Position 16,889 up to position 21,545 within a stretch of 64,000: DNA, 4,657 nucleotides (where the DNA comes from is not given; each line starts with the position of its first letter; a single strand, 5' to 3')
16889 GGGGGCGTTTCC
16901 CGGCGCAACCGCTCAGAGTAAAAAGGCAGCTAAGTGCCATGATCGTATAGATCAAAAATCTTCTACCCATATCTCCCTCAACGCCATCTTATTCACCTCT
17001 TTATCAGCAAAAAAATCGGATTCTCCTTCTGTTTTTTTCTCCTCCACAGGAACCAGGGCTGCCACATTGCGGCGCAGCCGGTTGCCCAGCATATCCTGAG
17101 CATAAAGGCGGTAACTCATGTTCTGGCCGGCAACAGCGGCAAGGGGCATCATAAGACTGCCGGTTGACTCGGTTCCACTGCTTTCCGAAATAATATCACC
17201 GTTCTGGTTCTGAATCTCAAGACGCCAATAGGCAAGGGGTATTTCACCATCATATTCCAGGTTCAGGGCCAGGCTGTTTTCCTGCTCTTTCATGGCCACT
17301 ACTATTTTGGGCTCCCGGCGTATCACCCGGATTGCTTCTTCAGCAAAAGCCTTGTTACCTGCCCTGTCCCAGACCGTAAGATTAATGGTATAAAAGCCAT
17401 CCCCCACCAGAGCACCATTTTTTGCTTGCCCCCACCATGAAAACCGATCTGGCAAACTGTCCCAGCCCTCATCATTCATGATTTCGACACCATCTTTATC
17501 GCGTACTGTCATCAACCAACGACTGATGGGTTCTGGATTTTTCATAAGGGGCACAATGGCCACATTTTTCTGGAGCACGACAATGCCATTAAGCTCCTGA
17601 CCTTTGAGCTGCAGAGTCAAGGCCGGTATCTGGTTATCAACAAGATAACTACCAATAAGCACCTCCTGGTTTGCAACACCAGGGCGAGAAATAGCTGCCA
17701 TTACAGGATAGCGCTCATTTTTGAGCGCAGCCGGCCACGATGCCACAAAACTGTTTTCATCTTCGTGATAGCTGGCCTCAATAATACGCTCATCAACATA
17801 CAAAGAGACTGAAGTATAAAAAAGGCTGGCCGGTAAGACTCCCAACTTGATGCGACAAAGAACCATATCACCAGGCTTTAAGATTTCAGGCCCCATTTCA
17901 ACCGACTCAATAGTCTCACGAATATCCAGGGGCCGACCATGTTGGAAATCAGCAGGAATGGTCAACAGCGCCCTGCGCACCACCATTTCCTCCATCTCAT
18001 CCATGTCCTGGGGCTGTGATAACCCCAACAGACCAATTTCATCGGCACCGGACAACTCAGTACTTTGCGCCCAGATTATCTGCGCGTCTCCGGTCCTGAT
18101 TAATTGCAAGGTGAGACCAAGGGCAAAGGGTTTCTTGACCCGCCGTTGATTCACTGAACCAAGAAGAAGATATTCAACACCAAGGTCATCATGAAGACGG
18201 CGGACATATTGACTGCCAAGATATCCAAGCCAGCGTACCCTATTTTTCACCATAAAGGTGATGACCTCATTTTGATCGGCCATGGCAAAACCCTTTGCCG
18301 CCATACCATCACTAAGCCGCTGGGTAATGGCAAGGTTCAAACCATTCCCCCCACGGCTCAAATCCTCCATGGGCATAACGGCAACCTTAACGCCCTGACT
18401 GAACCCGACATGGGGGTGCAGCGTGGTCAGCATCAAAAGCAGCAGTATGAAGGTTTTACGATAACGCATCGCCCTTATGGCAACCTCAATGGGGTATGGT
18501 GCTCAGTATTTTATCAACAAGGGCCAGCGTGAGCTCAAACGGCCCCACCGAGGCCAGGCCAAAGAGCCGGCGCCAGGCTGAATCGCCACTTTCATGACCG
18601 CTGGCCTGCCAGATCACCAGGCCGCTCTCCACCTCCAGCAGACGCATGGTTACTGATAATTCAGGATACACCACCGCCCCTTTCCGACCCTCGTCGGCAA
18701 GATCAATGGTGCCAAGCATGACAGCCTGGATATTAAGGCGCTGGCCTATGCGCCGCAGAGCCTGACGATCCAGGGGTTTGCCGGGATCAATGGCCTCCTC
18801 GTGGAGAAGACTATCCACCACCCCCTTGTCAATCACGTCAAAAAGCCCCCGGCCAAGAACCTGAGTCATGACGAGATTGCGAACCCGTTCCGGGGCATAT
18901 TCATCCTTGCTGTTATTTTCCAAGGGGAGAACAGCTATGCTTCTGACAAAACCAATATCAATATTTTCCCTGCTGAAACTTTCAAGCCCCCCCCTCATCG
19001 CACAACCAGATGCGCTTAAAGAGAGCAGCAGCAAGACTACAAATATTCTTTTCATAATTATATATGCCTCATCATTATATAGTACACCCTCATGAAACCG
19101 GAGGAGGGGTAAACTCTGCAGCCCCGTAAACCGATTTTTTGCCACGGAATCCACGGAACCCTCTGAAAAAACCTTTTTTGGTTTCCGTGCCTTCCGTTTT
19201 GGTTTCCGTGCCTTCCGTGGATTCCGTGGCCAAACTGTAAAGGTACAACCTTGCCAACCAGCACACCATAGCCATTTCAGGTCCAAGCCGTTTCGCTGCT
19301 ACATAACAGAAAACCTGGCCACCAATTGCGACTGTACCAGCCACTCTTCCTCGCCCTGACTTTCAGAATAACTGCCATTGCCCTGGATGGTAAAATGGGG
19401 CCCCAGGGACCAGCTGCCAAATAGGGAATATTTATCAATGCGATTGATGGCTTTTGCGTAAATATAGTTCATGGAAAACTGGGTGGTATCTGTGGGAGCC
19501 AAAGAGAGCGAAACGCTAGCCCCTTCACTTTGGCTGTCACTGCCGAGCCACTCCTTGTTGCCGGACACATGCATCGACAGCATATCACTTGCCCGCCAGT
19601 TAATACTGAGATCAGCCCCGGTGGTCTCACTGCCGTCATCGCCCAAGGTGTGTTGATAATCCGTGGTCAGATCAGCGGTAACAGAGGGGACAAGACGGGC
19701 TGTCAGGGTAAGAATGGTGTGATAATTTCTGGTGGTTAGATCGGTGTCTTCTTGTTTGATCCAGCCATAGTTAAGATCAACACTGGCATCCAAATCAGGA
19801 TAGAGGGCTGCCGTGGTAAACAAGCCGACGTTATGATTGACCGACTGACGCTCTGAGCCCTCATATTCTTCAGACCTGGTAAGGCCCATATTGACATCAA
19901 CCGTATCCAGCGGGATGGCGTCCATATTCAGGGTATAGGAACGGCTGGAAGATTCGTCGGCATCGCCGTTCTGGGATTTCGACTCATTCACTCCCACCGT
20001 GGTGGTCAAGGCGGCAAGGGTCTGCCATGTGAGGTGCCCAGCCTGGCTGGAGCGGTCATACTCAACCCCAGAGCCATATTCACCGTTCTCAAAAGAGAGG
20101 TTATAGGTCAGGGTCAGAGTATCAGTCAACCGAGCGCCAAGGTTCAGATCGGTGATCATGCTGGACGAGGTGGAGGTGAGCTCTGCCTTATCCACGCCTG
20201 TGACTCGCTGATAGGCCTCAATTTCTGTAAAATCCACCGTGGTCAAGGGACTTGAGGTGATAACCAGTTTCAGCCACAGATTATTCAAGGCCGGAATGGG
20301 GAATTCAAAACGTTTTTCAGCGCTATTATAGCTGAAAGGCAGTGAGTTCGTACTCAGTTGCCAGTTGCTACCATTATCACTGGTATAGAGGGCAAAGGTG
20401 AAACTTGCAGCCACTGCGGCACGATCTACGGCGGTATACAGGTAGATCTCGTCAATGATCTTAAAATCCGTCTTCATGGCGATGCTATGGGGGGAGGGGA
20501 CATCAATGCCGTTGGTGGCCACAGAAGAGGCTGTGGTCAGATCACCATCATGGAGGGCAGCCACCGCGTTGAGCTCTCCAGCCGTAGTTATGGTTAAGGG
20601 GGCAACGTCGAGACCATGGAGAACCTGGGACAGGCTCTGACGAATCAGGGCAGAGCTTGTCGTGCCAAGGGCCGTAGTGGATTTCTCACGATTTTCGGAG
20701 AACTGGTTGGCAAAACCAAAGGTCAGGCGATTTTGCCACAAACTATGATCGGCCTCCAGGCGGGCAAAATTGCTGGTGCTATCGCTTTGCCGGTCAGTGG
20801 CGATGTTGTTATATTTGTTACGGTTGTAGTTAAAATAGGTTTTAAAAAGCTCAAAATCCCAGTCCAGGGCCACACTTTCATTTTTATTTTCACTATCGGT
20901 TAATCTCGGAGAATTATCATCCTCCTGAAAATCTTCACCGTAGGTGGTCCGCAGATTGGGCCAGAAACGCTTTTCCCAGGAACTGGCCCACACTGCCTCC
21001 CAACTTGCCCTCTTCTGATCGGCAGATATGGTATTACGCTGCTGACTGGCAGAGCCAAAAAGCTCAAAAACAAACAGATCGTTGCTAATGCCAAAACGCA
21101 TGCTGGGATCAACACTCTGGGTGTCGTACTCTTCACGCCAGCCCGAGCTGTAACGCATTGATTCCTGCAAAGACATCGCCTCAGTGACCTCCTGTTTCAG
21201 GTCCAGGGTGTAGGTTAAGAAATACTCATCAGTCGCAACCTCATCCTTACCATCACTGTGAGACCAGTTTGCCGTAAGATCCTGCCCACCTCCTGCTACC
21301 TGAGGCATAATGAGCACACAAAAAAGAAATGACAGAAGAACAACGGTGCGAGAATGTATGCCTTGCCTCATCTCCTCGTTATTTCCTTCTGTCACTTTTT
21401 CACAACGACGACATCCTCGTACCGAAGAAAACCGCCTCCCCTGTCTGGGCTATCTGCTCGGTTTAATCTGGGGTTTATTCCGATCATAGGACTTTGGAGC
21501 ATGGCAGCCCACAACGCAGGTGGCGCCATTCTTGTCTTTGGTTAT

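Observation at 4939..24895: A ~20-kb sigma54-driven supraoperon bracketed by two OmcS-family genes: candidate cytochrome-filament / extracellular electron transfer machine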

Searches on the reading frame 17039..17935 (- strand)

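Call 67: search_protein_families(library=pfam, proteins=[window:17039-17935:-], max_evalue=1)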
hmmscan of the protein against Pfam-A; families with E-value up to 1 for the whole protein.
seq(299 aa): 2 families
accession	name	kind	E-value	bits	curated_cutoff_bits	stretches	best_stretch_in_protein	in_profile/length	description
PF13860.13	FlgD_ig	-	0.00056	20.3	27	1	134-189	19-76/79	FlgD Ig-like domain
PF19077.6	Big_13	-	0.13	13.1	27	1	177-199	72-94/102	Bacterial Ig-like domain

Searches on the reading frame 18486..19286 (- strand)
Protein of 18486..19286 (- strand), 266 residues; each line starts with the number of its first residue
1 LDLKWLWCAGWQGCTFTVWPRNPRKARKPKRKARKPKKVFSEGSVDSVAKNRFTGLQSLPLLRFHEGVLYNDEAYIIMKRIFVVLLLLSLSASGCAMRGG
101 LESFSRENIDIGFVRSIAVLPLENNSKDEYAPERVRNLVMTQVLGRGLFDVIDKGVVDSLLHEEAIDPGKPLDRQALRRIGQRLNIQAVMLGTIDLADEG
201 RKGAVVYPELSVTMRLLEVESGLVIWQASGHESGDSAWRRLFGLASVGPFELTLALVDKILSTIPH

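Call 4: search_protein_families(library=pfam, proteins=[window:18486-19286:-], max_evalue=0.01)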
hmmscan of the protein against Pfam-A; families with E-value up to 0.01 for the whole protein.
window:18486-19286:- (266 aa): 2 families
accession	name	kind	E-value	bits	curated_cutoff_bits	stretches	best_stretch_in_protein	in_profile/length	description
PF13036.11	LpoB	-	0.00023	21.5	22.3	1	117-228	32-143/147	Peptidoglycan-synthase activator LpoB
PF05643.16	GNA1162-like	-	0.00079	19.5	25.9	1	115-264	12-156/185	Putative lipoprotein GNA1162-like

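Call 58: search_protein_families(library=ncbifam, proteins=[window:18486-19286:-], max_evalue=0.01)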
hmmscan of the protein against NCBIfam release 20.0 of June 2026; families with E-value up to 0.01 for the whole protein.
window:18486-19286:- (266 aa): 1 family
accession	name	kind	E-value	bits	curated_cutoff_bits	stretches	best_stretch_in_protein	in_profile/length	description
TIGR02722.1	lp_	equivalog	0.00073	19.6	110.55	1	133-228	88-183/189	penicillin-binding protein activator LpoB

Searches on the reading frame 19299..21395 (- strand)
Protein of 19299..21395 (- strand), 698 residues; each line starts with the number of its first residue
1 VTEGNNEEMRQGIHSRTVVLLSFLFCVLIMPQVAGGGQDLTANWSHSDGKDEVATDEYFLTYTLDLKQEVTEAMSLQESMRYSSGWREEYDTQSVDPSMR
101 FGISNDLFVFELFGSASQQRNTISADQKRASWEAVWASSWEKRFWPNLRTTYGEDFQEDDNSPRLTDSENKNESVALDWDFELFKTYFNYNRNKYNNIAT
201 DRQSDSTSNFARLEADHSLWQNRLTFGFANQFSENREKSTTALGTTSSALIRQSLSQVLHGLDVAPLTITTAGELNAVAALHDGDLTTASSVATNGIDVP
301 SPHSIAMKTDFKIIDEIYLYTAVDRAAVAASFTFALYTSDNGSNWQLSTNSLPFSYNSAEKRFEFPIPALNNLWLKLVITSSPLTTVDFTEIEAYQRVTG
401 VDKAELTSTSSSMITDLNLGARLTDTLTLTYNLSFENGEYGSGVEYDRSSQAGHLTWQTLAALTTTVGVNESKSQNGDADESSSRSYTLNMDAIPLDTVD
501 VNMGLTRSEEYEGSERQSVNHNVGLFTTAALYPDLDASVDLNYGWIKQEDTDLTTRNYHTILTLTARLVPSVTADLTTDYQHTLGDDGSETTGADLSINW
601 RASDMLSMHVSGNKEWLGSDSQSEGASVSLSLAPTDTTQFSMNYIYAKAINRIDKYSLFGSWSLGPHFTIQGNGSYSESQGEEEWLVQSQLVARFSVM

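Call 4: search_protein_families(library=pfam, proteins=[window:19299-21395:-], max_evalue=0.01)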
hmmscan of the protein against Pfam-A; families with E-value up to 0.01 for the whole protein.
window:19299-21395:- (698 aa): 0 families

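Call 31: find_homologous_proteins(query=window:19299-21395:-, max_evalue=0.001)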
Query window:19299-21395:- (698 aa): 25 proteins with E <= 0.001 among 8000 candidates.
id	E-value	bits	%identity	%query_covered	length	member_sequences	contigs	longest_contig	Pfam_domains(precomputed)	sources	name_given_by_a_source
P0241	0.0e+0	1486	100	96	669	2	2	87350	-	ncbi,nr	ncbi:MAG: hypothetical protein KKD73_13670 [Proteobacteria bacterium]|nr:hypothetical protein [Pseud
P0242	0.0e+0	1264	81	99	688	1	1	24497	-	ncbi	-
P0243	0.0e+0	1233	80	99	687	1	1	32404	-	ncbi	-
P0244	0.0e+0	1206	76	99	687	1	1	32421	-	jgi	jgi:hypothetical protein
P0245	0.0e+0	1141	73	99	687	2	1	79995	-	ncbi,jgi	-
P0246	0.0e+0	1139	73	99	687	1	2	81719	-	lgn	-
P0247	0.0e+0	1061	67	99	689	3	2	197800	-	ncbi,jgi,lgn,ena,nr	ncbi:MAG: hypothetical protein C0613_02280 [Desulfobulbaceae bacterium]|nr:MAG: hypothetical protein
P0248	1.5e-276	937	62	99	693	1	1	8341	-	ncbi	-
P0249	1.8e-263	894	59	98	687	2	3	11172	-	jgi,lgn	jgi:hypothetical protein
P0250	4.1e-263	893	59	95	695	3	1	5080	-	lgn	-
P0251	4.0e-252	857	58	95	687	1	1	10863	-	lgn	-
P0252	3.8e-249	847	55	99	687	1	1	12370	-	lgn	-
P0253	8.5e-242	822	56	96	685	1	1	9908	-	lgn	-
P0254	5.5e-234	797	55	96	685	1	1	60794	-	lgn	-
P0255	1.7e-225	769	77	64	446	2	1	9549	PF11854.15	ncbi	-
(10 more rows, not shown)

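Call 46: predict_structure(alignment_id=A1)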
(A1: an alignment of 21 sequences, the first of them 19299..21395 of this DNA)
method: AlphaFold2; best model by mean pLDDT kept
length: 698 residues; sequences in the alignment: 21
mean_pLDDT: 81.3   pTM: 0.64
mean pLDDT of the five models: 81.3, 79.0, 77.1, 61.0, 55.4
residues with pLDDT >= 90: 220; 70-90: 366; 50-70: 79; < 50: 33
segments of 3 or more residues with pLDDT < 50: 1-17, 25-32, 268-273
pLDDT, mean of each block of 10 residues (from residue 1): 37 48 45 66 82 77 79 79 77 84 75 87 76 83 75 88 82 89 79 90 87 57 64 89 81 86 58 65 67 57 84 92 82 88 83 90 91 89 76 89 86 90 80 93 91 86 88 91 94 74 93 90 92 87 91 89 86 91 82 92 85 90 90 82 88 88 83 87 84 74
secondary structure, 60 per line:
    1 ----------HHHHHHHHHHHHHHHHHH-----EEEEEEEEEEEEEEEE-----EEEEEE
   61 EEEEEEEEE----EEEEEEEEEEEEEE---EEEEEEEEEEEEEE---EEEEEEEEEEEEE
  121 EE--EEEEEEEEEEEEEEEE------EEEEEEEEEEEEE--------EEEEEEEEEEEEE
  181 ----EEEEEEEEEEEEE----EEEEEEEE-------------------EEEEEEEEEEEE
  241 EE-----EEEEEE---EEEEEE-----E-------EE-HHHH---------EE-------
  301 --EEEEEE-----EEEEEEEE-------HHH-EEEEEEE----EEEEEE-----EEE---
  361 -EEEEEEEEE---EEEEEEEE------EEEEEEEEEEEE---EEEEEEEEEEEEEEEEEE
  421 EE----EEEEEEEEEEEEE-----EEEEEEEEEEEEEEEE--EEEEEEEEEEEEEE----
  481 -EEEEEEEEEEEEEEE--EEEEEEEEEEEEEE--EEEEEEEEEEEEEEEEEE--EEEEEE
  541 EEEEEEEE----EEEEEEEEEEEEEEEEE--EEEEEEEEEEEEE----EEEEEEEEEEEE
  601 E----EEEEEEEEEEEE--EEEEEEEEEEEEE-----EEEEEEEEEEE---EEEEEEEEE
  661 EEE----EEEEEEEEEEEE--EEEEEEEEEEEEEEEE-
elements in order (helices of 4 or more, strands of 3 or more residues): H11-28 E34-49 E55-69 E74-87 E91-104 E108-122 E125-140 E147-159 E168-180 E185-197 E202-209 E229-242 E248-253 E257-262 H279-282 E303-308 E314-321 E333-339 E344-349 E355-357 E362-370 E374-381 E388-399 E403-422 E427-439 E445-460 E463-476 E482-496 E499-512 E515-532 E535-548 E553-569 E572-584 E589-601 E606-617 E620-632 E638-648 E652-663 E668-679 E682-697

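Call 52: fold_search(model_id=the predicted structure, library=pdb)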
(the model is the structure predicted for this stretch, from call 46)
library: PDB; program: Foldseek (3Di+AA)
matches with E <= 10: 906; with E <= 0.001: 217
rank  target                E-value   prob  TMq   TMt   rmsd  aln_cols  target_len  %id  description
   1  6r2q_B                1.8e-09  1.00  0.39  0.42  17.1       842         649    7  Structure of the Mtr complex (released 2020-04-22)
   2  5fr8_A                7.1e-09  1.00  0.26  0.26  18.5       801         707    7  Crystal structure of the siderophore receptor PirA from Acinetobacter baumannii (released 2016-05-11)
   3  5nec_B                9.7e-09  1.00  0.21  0.22  19.8       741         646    9  Crystal structure of the siderophore receptor PiuD from Pseudomonas aeruginosa (released 2018-02-07)
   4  5mzs                  1.2e-08  1.00  0.26  0.26  17.8       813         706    8  Crystal structure of the ferric enterobactin receptor (PfeA) mutant (R480A_Q482A) from Pseudomonas aeruginosa (released 2018-02-14)
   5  2hdi_A                2.2e-08  1.00  0.31  0.35  18.1       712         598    7  Crystal structure of the Colicin I receptor Cir from E.coli in complex with receptor binding domain of Colicin Ia. (released 2007-05-08)
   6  5nec_A                2.2e-08  1.00  0.22  0.23  19.6       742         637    9  Crystal structure of the siderophore receptor PiuD from Pseudomonas aeruginosa (released 2018-02-07)
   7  5m9b                  2.4e-08  1.00  0.26  0.26  21.7       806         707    9  Crystal structure of the ferric enterobactin receptor (PfeA) from Pseudomonas aeruginosa (released 2018-02-21)
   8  6r1f                  2.8e-08  1.00  0.26  0.26  18.0       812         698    8  Crystal structure of the ferric enterobactin receptor mutant R480A from Pseudomonas aeruginosa (PfeA) in complex with en (released 2019-04-10)
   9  6q5e                  3.4e-08  1.00  0.26  0.26  17.9       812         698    8  Crystal structure of the ferric enterobactin receptor from Pseudomonas aeruginosa (PfeA) in complex with enterobactin (released 2019-01-16)
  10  5nc4                  3.7e-08  1.00  0.26  0.26  17.6       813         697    8  Crystal structure of the ferric enterobactin receptor (PfeA) in complex with protochelin from Pseudomonas aeruginosa (released 2018-03-21)
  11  5fp2_B                4.4e-08  1.00  0.26  0.31  14.0       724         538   10  Crystal structure of the siderophore receptor PirA from Pseudomonas aeruginosa (released 2015-12-09)
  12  5nc3                  5.3e-08  1.00  0.27  0.26  17.6       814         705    8  Crystal structure of the ferric enterobactin receptor (PfeA) from Pseudomonas aeruginosa in complex with the tris-catech (released 2018-03-21)
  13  6i2j                  5.6e-08  1.00  0.27  0.27  17.4       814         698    8  Crystal structure of the ferric enterobactin receptor mutant (Q482A) from Pseudomonas aeruginosa (PfeA) in complex with  (released 2019-01-16)
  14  5fok_B                5.8e-08  1.00  0.22  0.23  19.9       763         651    8  Crystal structure of the siderophore receptor PiuA from Pseudomonas aeruginosa (released 2016-05-11)
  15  5fp2_A                6.7e-08  1.00  0.26  0.32  13.1       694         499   10  Crystal structure of the siderophore receptor PirA from Pseudomonas aeruginosa (released 2015-12-09)
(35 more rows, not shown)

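Call 58: search_protein_families(library=ncbifam, proteins=[window:19299-21395:-], max_evalue=0.01)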
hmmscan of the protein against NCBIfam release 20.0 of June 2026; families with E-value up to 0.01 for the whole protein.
window:19299-21395:- (698 aa): 0 families

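Call 86: search_protein_representatives(alignment_id=A1)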
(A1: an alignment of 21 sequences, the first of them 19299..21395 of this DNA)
Query: 21 sequences, 688 profile positions. Proteins with E-value up to 0.001 (for the whole library): 1059; up to 1e-10: 860; up to 1e-30: 336. The best 150 are listed.
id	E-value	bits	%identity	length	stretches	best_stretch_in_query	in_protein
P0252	0.0e+00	1084.2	-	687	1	1-688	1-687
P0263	0.0e+00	1020.8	-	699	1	13-685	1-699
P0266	1.0e-232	790.6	-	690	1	12-685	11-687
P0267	9.0e-226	767.7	-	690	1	6-686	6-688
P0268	3.7e-213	726.0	-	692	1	10-686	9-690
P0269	3.6e-200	683.1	-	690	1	10-687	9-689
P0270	2.2e-180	617.7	-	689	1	9-686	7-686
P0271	8.1e-178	609.2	-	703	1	15-685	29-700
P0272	6.7e-163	559.9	-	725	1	11-686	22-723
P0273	6.8e-163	559.9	-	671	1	26-687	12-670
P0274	9.2e-162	556.2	-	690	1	31-686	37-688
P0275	1.7e-155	535.5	-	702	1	8-685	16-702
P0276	8.1e-154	529.9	-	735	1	8-685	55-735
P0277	5.4e-153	527.2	-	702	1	11-687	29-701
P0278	8.2e-152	523.3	-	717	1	12-685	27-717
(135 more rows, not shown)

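Call 90: search_protein_families(library=pfam, alignment_id=A1, max_evalue=1)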
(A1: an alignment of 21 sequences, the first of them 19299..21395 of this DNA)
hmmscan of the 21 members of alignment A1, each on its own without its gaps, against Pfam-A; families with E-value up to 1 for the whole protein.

A. member 1, window:19299-21395:- (698 aa): 2 families
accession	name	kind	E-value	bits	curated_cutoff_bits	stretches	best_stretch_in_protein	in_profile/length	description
PF05988.18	DUF899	-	0.1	12.6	27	1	121-203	118-200/224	Bacterial protein of unknown function (DUF899)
PF23812.1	Phage_TAC_18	-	0.17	12.4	27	0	385-405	43-63/79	Phage tail assembly chaperone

B. families by the number of members that match (of 21 scanned): 11 families
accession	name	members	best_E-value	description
PF21190.3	Bbp16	5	0.00097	Bbp16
PF13505.12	OMP_b-brl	1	7.5e-08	Outer membrane protein beta-barrel domain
PF25222.1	DUF7840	1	0.0092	Domain of unknown function (DUF7840)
PF19719.4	DUF6213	1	0.017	Family of unknown function (DUF6213)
PF00754.31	F5_F8_type_C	1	0.031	F5/8 type C domain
PF20373.3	DUF6668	1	0.097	Family of unknown function (DUF6668)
PF05988.18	DUF899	1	0.1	Bacterial protein of unknown function (DUF899)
PF20764.2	DUF6837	1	0.13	Domain of unknown function (DUF6837)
PF23812.1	Phage_TAC_18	1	0.17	Phage tail assembly chaperone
PF15803.10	zf-SCNM1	1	0.17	Zinc-finger of sodium channel modifier 1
PF02052.20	Gallidermin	1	0.2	Gallidermin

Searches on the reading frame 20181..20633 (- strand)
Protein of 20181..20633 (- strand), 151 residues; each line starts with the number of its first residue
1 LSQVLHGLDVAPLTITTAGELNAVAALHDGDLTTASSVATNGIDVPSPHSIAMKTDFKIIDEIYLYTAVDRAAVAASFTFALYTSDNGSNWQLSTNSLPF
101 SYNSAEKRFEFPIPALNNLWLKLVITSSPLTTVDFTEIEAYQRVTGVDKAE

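Call 67: search_protein_families(library=pfam, proteins=[window:20181-20633:-], max_evalue=1)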
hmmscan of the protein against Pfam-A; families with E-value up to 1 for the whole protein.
seq(151 aa): 5 families
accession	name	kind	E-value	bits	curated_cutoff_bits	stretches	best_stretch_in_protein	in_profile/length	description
PF00754.31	F5_F8_type_C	-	0.00083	19.9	28.2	1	24-127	14-114/127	F5/8 type C domain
PF21190.3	Bbp16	-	0.0043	17.8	27.1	1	29-115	3-89/115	Bbp16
PF24145.1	K1-lyase_N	-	0.15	12.6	27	1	50-93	19-59/72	K1 capsule-specific polysaccharide lyase, N-terminal domain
PF13501.12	SoxY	-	0.17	12.6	28.4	1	34-81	20-67/112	Sulfur oxidation protein SoxY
PF23812.1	Phage_TAC_18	-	0.24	12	27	1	131-149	43-61/79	Phage tail assembly chaperone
